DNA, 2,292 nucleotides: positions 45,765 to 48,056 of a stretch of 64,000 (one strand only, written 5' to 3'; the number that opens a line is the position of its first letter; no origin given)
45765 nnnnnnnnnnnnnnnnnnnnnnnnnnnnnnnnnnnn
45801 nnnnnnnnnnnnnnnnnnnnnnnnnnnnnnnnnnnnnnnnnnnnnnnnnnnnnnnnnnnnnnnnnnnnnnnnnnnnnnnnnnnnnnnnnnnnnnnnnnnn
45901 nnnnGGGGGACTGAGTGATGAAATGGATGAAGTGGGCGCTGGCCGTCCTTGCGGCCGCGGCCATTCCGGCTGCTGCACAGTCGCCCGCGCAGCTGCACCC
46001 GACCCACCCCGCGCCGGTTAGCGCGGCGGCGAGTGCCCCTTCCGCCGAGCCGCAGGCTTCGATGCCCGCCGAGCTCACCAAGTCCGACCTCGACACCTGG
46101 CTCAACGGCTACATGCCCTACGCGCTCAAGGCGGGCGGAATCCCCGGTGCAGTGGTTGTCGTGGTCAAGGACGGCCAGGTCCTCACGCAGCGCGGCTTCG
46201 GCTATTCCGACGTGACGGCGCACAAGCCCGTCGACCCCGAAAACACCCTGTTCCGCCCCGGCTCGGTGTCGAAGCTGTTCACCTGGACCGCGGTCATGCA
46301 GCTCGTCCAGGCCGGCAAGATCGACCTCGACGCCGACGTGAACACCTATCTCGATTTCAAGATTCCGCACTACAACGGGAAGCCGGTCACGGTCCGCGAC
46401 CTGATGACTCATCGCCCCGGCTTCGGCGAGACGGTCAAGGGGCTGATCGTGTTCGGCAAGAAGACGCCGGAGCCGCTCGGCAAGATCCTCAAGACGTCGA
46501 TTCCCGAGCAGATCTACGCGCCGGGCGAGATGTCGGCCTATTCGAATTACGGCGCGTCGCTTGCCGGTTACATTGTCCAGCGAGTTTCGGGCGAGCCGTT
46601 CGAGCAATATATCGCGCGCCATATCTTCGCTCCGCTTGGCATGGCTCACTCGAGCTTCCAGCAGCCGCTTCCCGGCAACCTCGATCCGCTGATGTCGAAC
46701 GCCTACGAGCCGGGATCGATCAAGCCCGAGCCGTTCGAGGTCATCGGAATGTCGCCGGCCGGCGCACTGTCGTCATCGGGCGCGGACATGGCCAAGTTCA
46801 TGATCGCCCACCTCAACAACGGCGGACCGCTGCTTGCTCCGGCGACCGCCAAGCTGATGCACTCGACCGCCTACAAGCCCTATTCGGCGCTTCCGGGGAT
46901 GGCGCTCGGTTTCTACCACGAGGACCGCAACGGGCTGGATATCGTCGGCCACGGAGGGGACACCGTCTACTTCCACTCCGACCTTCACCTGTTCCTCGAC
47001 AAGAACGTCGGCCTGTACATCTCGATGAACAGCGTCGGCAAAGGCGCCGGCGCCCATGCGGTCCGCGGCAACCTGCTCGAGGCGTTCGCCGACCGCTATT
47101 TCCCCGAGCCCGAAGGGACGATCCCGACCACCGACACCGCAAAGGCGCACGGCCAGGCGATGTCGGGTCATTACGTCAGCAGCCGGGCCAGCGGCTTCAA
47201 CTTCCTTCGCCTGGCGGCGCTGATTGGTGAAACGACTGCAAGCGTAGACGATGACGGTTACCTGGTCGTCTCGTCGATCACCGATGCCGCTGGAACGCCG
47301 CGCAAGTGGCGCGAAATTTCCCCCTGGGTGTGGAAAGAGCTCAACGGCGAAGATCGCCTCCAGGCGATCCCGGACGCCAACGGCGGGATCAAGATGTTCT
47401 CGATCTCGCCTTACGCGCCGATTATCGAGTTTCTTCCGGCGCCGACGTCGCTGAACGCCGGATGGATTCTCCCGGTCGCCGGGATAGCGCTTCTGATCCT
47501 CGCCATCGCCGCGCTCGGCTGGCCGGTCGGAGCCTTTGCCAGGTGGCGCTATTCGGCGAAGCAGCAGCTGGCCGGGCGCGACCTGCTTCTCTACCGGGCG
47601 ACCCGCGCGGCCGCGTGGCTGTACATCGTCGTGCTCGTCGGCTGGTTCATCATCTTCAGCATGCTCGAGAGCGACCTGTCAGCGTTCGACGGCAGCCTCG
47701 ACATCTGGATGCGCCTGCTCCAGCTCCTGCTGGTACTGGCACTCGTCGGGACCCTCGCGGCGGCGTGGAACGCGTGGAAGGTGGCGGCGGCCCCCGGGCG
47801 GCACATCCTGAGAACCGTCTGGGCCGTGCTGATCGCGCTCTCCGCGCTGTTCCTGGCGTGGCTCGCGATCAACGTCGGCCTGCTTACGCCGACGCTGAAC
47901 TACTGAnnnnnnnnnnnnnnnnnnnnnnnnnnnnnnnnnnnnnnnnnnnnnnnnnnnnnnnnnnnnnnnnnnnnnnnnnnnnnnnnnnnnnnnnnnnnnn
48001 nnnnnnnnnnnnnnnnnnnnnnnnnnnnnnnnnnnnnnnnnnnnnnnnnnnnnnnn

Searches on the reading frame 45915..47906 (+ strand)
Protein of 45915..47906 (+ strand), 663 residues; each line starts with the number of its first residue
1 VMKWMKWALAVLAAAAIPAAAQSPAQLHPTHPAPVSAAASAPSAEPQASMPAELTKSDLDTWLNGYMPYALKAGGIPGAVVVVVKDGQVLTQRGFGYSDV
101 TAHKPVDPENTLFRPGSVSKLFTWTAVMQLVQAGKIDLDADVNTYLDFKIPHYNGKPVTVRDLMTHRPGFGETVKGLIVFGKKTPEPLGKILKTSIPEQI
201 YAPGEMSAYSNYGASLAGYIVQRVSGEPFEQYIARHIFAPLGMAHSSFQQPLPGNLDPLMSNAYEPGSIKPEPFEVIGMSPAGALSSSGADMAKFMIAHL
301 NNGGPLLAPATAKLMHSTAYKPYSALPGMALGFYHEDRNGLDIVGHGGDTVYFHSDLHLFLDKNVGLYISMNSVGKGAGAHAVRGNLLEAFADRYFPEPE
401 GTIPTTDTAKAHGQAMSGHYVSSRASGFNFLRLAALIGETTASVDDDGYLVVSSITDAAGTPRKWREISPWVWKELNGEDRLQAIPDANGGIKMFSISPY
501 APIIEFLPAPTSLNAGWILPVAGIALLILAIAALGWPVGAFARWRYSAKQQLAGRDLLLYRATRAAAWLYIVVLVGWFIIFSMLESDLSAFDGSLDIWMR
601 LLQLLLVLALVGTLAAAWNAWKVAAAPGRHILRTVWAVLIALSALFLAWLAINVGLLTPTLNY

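Call 77: search_protein_families(library=pfam, proteins=[window:45915-47906:+], max_evalue=0.00001)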
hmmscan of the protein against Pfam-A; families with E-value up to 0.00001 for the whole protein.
window:45915-47906:+ (663 aa): 1 family
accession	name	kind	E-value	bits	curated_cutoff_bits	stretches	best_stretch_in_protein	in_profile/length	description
PF00144.29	Beta-lactamase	-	2.8e-62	211.2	27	1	71-380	9-317/329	Beta-lactamase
